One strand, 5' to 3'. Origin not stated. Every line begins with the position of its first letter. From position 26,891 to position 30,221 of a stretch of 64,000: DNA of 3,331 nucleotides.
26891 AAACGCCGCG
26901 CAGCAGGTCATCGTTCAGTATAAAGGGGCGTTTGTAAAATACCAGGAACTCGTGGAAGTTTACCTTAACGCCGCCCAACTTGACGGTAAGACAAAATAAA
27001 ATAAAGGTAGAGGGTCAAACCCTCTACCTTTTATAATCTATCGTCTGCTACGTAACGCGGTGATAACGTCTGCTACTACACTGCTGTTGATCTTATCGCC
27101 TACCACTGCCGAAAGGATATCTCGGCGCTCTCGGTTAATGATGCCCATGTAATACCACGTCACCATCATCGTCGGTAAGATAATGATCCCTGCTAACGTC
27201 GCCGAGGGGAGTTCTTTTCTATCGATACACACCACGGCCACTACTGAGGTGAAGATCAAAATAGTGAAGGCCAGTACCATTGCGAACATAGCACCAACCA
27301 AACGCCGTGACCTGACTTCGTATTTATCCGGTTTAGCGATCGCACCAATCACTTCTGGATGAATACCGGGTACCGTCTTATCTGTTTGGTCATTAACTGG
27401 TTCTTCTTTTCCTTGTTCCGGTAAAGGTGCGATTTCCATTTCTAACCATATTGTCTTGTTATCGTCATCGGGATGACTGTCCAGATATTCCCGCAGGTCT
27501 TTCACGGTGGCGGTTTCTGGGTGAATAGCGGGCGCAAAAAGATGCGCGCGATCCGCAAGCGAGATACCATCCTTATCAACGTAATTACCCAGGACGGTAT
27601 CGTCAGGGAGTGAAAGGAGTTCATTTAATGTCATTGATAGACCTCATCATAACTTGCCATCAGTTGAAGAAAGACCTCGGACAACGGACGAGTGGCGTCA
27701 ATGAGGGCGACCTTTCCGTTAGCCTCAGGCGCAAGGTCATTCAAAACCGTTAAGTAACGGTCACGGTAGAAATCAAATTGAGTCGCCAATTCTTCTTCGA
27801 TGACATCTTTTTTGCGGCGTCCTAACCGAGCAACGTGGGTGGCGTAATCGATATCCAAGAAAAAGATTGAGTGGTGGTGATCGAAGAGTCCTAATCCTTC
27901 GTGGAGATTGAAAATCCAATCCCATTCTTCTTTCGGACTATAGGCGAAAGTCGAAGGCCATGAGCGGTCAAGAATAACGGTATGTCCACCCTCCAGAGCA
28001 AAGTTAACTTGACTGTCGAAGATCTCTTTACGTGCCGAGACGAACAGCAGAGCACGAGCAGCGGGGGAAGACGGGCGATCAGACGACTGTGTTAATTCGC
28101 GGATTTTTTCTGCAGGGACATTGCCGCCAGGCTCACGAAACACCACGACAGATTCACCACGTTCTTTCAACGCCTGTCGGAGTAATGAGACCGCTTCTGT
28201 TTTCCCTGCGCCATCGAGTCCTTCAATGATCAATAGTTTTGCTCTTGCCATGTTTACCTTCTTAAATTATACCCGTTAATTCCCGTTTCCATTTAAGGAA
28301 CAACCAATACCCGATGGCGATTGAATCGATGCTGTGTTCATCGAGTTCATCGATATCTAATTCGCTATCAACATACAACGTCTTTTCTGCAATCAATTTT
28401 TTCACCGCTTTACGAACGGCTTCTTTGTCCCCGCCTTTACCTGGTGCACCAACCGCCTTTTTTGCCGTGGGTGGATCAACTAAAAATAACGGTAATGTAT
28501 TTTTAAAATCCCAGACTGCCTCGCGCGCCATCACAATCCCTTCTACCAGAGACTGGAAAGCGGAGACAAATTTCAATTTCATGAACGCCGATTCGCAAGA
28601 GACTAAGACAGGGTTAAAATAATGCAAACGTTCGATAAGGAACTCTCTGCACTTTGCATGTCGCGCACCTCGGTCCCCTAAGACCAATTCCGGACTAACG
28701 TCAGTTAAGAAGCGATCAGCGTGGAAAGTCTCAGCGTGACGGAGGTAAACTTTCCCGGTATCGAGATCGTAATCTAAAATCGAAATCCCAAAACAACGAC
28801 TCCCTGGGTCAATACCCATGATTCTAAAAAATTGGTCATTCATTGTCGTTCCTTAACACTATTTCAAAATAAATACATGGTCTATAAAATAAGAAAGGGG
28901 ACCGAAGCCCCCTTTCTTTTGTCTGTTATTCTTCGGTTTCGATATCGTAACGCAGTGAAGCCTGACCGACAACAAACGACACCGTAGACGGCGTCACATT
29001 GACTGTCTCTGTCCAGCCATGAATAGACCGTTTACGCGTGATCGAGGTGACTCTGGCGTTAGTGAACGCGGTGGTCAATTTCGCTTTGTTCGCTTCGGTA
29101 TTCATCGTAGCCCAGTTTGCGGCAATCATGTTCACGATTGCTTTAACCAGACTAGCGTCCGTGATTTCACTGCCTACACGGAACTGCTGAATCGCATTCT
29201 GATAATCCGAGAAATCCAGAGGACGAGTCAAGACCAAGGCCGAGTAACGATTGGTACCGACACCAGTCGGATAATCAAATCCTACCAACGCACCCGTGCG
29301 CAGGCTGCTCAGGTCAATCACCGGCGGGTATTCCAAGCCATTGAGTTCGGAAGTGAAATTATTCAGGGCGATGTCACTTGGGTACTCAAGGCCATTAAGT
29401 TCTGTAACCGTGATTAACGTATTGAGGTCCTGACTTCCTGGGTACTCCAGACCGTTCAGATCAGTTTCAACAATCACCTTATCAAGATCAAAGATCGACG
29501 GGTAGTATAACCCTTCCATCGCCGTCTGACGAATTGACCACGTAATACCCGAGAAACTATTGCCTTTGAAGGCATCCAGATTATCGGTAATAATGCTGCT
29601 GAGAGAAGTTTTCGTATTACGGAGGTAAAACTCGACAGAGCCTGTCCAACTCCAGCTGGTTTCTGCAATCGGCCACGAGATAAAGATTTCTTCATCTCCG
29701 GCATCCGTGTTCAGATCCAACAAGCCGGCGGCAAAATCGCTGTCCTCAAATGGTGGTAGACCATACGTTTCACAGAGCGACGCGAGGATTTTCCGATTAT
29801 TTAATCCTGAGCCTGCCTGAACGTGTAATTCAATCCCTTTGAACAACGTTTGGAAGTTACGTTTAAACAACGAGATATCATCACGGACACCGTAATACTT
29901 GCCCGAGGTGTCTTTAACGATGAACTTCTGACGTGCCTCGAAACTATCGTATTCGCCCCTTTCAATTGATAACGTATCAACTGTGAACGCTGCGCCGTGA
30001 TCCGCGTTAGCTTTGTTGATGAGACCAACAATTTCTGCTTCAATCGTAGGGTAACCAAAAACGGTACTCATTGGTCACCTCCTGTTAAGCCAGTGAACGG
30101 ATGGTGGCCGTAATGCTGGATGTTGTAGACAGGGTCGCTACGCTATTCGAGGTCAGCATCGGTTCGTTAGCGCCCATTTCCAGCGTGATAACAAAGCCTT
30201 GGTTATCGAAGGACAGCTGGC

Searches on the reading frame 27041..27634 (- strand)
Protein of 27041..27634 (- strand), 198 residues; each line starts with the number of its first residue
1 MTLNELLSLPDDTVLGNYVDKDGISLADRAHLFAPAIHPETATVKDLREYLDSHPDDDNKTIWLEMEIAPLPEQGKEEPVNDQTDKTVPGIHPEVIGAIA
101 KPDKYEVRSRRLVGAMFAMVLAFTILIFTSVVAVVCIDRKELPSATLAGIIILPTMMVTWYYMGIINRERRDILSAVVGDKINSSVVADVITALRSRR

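Call 4: search_protein_families(library=pfam, proteins=[window:27041-27634:-], max_evalue=0.01)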
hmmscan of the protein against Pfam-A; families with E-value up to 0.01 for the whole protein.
window:27041-27634:- (198 aa): 0 families

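Call 5: search_protein_families(library=phrogs, proteins=[window:27041-27634:-], max_evalue=0.01)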
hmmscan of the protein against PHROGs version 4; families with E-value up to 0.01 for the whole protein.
window:27041-27634:- (198 aa): 1 family
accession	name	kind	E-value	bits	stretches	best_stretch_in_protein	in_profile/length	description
phrog_14084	-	unknown function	0.0053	17.7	1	104-165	37-98/131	-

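Call 44: find_homologous_proteins(query=window:27041-27634:-, max_evalue=0.001)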
Query window:27041-27634:- (198 aa): 10 proteins with E <= 0.001 among 969 candidates.
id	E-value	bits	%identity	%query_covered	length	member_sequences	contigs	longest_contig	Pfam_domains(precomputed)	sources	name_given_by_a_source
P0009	1.3e-123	428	99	100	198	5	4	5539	-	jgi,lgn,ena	-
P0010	1.2e-86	307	73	100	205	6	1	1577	-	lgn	-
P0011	1.2e-56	209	51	99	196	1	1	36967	-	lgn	-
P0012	1.8e-56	209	58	100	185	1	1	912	-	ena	-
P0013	2.4e-56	208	52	99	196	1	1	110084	-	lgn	-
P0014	1.7e-52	196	65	78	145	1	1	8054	-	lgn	-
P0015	5.3e-52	194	85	55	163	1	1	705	-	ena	-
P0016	1.3e-50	190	48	100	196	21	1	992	-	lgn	-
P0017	1.8e-36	144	48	80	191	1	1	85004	-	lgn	-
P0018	2.2e-34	137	48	80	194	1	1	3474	-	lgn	-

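Call 66: predict_structure(alignment_id=A3)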
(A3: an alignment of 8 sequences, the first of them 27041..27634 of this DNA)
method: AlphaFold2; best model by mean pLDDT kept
length: 198 residues; sequences in the alignment: 8
mean_pLDDT: 64.9   pTM: 0.30
mean pLDDT of the five models: 64.9, 63.8, 63.6, 62.1, 59.7
residues with pLDDT >= 90: 0; 70-90: 94; 50-70: 69; < 50: 35
segments of 3 or more residues with pLDDT < 50: 73-92, 177-187
pLDDT, mean of each block of 10 residues (from residue 1): 75 76 75 71 79 70 69 39 36 51 66 79 80 75 65 71 67 53 47 51
secondary structure, 60 per line:
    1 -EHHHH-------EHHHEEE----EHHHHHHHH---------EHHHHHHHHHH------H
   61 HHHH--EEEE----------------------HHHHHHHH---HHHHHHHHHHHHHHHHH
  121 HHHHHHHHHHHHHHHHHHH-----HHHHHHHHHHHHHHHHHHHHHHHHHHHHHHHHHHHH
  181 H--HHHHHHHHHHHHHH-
elements in order: H3-6 E18-20 H26-33 H44-53 H60-64 E67-70 H93-100 H104-139 H145-181 H184-197

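Call 70: search_protein_families(library=ncbifam, proteins=[window:27041-27634:-], max_evalue=5)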
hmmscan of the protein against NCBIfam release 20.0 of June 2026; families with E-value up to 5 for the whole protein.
window:27041-27634:- (198 aa): 0 families

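Call 71: fold_search(model_id=the predicted structure, library=viral)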
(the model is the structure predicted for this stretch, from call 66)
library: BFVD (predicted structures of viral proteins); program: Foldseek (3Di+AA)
matches with E <= 10: 89; with E <= 0.001: 3
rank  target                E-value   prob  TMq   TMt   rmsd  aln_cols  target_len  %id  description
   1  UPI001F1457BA         5.4e-31  1.00  0.49  0.49   7.3       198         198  100  (no name look-up for this kind of identifier)
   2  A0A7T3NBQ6            3.3e-10  1.00  0.46  0.47  11.4       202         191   30  Uncharacterized protein [Serratia phage vB_SmaM_Yaphecito]
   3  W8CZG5                1.7e-04  1.00  0.37  0.39  12.4       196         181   24  Transmembrane protein [Erwinia phage PhiEaH1]
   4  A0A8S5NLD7            1.2e+00  0.77  0.24  0.61   3.4        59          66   20  Uncharacterized protein [Siphoviridae sp. ctFbs2]
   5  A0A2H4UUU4            1.3e+00  0.18  0.24  0.30  11.9       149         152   12  Uncharacterized protein [Bodo saltans virus]
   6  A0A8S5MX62            1.3e+00  0.18  0.28  0.25  13.1       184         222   11  Uncharacterized protein [Myoviridae sp. ct3wi9]
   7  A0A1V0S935            1.5e+00  0.09  0.17  0.19  20.7       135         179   13  Uncharacterized protein [Catovirus CTV1]
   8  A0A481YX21            1.9e+00  0.13  0.23  0.20  17.8       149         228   18  Ring finger domain protein [Marseillevirus LCMAC202]
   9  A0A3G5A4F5            1.9e+00  0.11  0.24  0.14  23.1       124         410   17  Uncharacterized protein [Homavirus sp.]
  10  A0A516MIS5            1.9e+00  0.06  0.19  0.21  19.7       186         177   10  (no name in the UniProt tables at hand)
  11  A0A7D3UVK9            2.1e+00  0.18  0.27  0.36  15.5       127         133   16  (no name in the UniProt tables at hand)
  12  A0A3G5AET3            2.5e+00  0.57  0.30  0.64   3.1        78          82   14  Uncharacterized protein (Fragment) [Satyrvirus sp.]
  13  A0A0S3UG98            2.5e+00  0.10  0.23  0.08  15.7       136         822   12  Uncharacterized protein [Pseudomonas phage phiR18]
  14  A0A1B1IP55            2.6e+00  0.12  0.28  0.25  21.7       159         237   12  (no name in the UniProt tables at hand)
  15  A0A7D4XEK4            2.8e+00  0.11  0.19  0.33  11.3       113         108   12  (no name in the UniProt tables at hand)
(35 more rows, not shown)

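Call 81: search_dna_similar(query=window:27041-27634:-, collection=phages, mode=protein, max_rows=60, max_evalue=1, rows=spread)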
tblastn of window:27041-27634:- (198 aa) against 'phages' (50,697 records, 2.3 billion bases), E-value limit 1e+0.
Records with a match: 29; places in all: 29; records where one place covers at least 80% of the query: 13.
Best place of each record, by identity: >=99% 8; 60-80% 3; <60% 18.
By first word of the organism name: Serratia 15; Klebsiella 5; Erwinia 4; Escherichia 2; Pseudomonas 2; Pectobacterium 1.
By host as written in the record: Klebsiella pneumoniae 7; Serratia marcescens 3; Klebsiella pneumoniae K6592 2; Serratia marcescens LVF3 2; Serratia marcescens D1 2; Serratia marcescens wk2050 2; Erwinia amylovora B0.1960 (NCAIM, Hungary) 2; Erwinia amylovora 2; and 5 more.
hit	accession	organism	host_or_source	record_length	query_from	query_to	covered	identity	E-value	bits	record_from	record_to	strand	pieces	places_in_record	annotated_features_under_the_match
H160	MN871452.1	Serratia phage KpZh_1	Klebsiella pneumoniae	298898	1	198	100%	100.0%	5e-128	402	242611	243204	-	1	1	record has no annotation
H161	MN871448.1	Serratia phage KpSz_1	Klebsiella pneumoniae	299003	1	198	100%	100.0%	5e-128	402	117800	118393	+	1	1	record has no annotation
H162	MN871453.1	Serratia phage KpZh_LPS_45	Klebsiella pneumoniae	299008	1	198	100%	100.0%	5e-128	402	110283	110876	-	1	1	record has no annotation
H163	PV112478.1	Klebsiella phage LPKP23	Klebsiella pneumoniae LKP303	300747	1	198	100%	100.0%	5e-128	402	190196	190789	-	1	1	hypothetical protein | thymidylate kinase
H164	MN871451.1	Serratia phage KpYy_2_45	Klebsiella pneumoniae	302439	1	198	100%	100.0%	5e-128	402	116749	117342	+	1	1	record has no annotation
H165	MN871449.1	Serratia phage KpXa_1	Klebsiella pneumoniae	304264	1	198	100%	100.0%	5e-128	402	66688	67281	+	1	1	record has no annotation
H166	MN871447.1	Serratia phage KpLz_1_41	Klebsiella pneumoniae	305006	1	198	100%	100.0%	5e-128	402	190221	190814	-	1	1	record has no annotation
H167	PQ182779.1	Klebsiella phage vB_kp_MJ359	Klebsiella pneumoniae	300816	1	198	100%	99.5%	6e-127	399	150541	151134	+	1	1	hypothetical protein | thymidylate kinase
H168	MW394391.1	Klebsiella phage vB_KpM_FBKp24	Klebsiella pneumoniae K6592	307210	10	198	95%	73.5%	9e-89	289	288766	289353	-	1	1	hypothetical protein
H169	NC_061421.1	Klebsiella phage vB_KpM_FBKp24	Klebsiella pneumoniae K6592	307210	10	198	95%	73.5%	9e-89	289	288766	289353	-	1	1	hypothetical protein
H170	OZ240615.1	Klebsiella phage vB_KpM_Centimanus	-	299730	10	198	95%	73.5%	9e-89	289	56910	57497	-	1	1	hypothetical protein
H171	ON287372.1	Serratia phage vB_SmaS-Totoro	Serratia marcescens LVF3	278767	64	197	68%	35.1%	2e-20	94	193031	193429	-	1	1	hypothetical protein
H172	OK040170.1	Serratia phage BUCT660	Serratia marcescens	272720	73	197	63%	36.0%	8e-21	95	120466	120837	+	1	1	hypothetical protein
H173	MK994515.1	Serratia phage Moabite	Serratia marcescens D1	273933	73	197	63%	36.0%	8e-21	95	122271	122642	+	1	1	hypothetical protein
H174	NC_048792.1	Serratia phage Moabite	Serratia marcescens D1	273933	73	197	63%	36.0%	8e-21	95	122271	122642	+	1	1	hypothetical protein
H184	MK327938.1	Escherichia phage vB_EcoM_Goslar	Escherichia coli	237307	22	194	87%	25.1%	1e-3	45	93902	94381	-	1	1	hypothetical protein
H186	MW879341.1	Erwinia phage pEa_SNUABM_54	Erwinia amylovora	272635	119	197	40%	28.0%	7e-1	36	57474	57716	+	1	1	hypothetical protein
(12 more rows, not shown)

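Call 83: get_annotated_region(hit=H184, flank=4500)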
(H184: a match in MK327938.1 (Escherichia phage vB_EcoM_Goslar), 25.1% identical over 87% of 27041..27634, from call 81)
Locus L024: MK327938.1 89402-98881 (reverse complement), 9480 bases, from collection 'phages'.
description: Escherichia phage vB_EcoM_Goslar, complete genome.
organism: Escherichia phage vB_EcoM_Goslar (NCBI taxid 2502409)
taxonomy: Viruses; Duplodnaviria; Heunggongvirae; Uroviricota; Caudoviricetes; Goslarvirus; Goslarvirus goslar
host: Escherichia coli; source: duck dung; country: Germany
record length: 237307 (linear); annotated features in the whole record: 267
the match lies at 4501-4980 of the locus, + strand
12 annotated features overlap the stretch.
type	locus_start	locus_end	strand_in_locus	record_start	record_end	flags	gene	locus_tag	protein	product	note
CDS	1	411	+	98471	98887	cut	-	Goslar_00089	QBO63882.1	tail fiber assembly protein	weakly similar to tail fiber assembly protein [Shigella phage SfIV], conserved domain Caudo_TAP pfam02413 Caudovirales ...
CDS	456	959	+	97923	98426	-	-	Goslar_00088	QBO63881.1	hypothetical protein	weakly similar to hypothetical protein KWAN_173 [Erwinia phage vB_EamM_Kwan]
CDS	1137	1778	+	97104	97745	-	-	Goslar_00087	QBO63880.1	hypothetical protein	-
CDS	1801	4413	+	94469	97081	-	-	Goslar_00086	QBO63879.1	hypothetical protein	weakly similar to capsid protein [Escherichia phage ESCO13]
CDS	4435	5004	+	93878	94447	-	-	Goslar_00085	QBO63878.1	hypothetical protein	weakly similar to hypothetical protein [Erwinia phage PhiEaH1]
CDS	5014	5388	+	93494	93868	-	-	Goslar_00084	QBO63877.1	hypothetical protein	-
regulatory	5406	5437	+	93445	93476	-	-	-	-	terminator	putative transcriptional terminator, -15.69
CDS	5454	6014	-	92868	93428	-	-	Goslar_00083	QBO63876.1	hypothetical protein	weakly similar to ORF104 [Pseudomonas virus phiKZ], conserved domain Macro_Poa1p_like cd02901 Macro domain, Poa1p_like ...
CDS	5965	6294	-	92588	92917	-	-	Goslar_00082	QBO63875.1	hypothetical protein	weakly similar to hypothetical protein NOXIFER_72 [Pseudomonas phage Noxifer]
CDS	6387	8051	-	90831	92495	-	-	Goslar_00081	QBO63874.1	hypothetical protein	weakly similar to hypothetical protein SL2_275 [Pseudomonas phage SL2]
CDS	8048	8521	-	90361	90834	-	-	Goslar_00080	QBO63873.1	hypothetical protein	-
CDS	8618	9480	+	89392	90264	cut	-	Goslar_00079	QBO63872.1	hypothetical protein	-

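Call 84: get_annotated_region(hit=H186, flank=4000)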
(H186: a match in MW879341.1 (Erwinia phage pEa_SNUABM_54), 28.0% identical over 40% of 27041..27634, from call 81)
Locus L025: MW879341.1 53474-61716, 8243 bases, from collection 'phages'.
description: Erwinia phage pEa_SNUABM_54, complete genome.
organism: Erwinia phage pEa_SNUABM_54 (NCBI taxid 2859285)
taxonomy: Viruses; Duplodnaviria; Heunggongvirae; Uroviricota; Caudoviricetes
host: Erwinia amylovora; source: soil; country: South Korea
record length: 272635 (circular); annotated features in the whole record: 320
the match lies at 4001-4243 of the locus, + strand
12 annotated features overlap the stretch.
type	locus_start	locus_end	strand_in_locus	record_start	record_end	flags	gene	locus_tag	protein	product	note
CDS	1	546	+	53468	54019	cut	-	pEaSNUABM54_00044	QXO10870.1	hypothetical protein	-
CDS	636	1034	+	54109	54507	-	-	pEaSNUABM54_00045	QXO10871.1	hypothetical protein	-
CDS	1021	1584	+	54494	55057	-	-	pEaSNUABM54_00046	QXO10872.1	hypothetical protein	-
CDS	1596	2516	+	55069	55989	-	-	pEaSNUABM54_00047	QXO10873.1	hypothetical protein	-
CDS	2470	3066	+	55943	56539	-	-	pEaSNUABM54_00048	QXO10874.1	hypothetical protein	-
CDS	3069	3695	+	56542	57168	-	-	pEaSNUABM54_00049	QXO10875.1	hypothetical protein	-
CDS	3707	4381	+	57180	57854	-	-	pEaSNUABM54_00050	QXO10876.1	hypothetical protein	-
CDS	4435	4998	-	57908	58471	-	-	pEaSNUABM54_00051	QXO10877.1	hypothetical protein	-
CDS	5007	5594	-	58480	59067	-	-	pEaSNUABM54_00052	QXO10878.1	hypothetical protein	-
CDS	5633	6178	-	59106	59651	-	-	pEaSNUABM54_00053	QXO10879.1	hypothetical protein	-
CDS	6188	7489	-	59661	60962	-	-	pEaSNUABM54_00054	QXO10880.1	hypothetical protein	-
CDS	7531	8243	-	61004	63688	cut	-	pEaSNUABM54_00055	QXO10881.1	hypothetical protein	-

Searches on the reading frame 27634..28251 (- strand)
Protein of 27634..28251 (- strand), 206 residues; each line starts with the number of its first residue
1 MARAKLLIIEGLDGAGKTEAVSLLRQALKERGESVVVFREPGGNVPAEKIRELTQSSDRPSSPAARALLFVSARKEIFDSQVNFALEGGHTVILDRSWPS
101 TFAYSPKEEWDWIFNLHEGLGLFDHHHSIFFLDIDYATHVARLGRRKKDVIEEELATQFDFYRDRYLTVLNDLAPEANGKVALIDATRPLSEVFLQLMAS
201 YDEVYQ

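Call 4: search_protein_families(library=pfam, proteins=[window:27634-28251:-], max_evalue=0.01)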
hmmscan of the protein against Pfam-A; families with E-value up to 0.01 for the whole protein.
window:27634-28251:- (206 aa): 7 families
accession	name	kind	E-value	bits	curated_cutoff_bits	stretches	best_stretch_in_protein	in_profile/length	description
PF02223.23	Thymidylate_kin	-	1.1e-31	110.4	27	1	9-193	1-181/185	Thymidylate kinase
PF13521.12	AAA_28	-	6.4e-07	30.2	27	1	8-148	3-130/164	AAA domain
PF13401.12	AAA_22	-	0.00023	21.9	27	1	3-87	4-80/130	AAA domain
PF13604.12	AAA_30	-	0.00059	20.1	27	1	4-38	18-52/191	AAA domain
PF03976.20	PPK2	-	0.0044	17.1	22.3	0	6-42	33-69/229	Polyphosphate kinase 2 (PPK2)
PF06414.18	Zeta_toxin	-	0.0052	16.7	22.3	1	5-38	17-49/199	Zeta toxin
PF13671.12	AAA_33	-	0.0064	17.2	27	0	6-160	1-138/143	AAA domain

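Call 5: search_protein_families(library=phrogs, proteins=[window:27634-28251:-], max_evalue=0.01)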
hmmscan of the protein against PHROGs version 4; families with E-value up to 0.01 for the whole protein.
window:27634-28251:- (206 aa): 2 families
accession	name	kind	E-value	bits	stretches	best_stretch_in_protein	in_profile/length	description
phrog_761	-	other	3.5e-29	103.6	1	1-198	16-208/362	thymidylate kinase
phrog_16057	-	other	8.7e-11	42.6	1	4-103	5-105/363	thymidylate kinase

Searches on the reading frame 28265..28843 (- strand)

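Call 4: search_protein_families(library=pfam, proteins=[window:28265-28843:-], max_evalue=0.01)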
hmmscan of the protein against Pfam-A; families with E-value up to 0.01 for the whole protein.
window:28265-28843:- (193 aa): 1 family
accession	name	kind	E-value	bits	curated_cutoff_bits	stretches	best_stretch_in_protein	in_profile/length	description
PF02075.23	RuvC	-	0.0031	17.9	22.2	0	8-152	1-128/148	Crossover junction endodeoxyribonuclease RuvC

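Call 5: search_protein_families(library=phrogs, proteins=[window:28265-28843:-], max_evalue=0.01)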
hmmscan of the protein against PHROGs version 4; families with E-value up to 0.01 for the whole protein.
window:28265-28843:- (193 aa): 2 families
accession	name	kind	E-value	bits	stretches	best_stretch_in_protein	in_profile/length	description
phrog_159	-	DNA, RNA and nucleotide metabolism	4.7e-30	105.7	1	3-181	85-246/330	RuvC-like Holliday junction resolvase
phrog_1770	-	DNA, RNA and nucleotide metabolism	0.00087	20.3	1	8-181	6-147/158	Holliday junction resolvase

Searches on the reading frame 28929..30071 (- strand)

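Call 4: search_protein_families(library=pfam, proteins=[window:28929-30071:-], max_evalue=0.01)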
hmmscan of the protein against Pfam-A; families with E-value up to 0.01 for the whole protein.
window:28929-30071:- (381 aa): 1 family
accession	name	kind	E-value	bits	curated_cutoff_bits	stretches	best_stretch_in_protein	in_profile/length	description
PF25613.1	DUF7941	-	2.6e-24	86.6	27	2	12-169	10-171/276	Family of unknown function (DUF7941)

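Call 5: search_protein_families(library=phrogs, proteins=[window:28929-30071:-], max_evalue=0.01)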
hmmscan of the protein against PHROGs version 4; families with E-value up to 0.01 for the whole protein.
window:28929-30071:- (381 aa): 2 families
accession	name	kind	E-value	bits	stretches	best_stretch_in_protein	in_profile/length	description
phrog_1037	-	head and packaging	6.2e-19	69.4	2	259-347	161-244/290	virion structural protein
phrog_2935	-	head and packaging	1.4e-07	32.1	1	11-164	12-163/180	virion structural protein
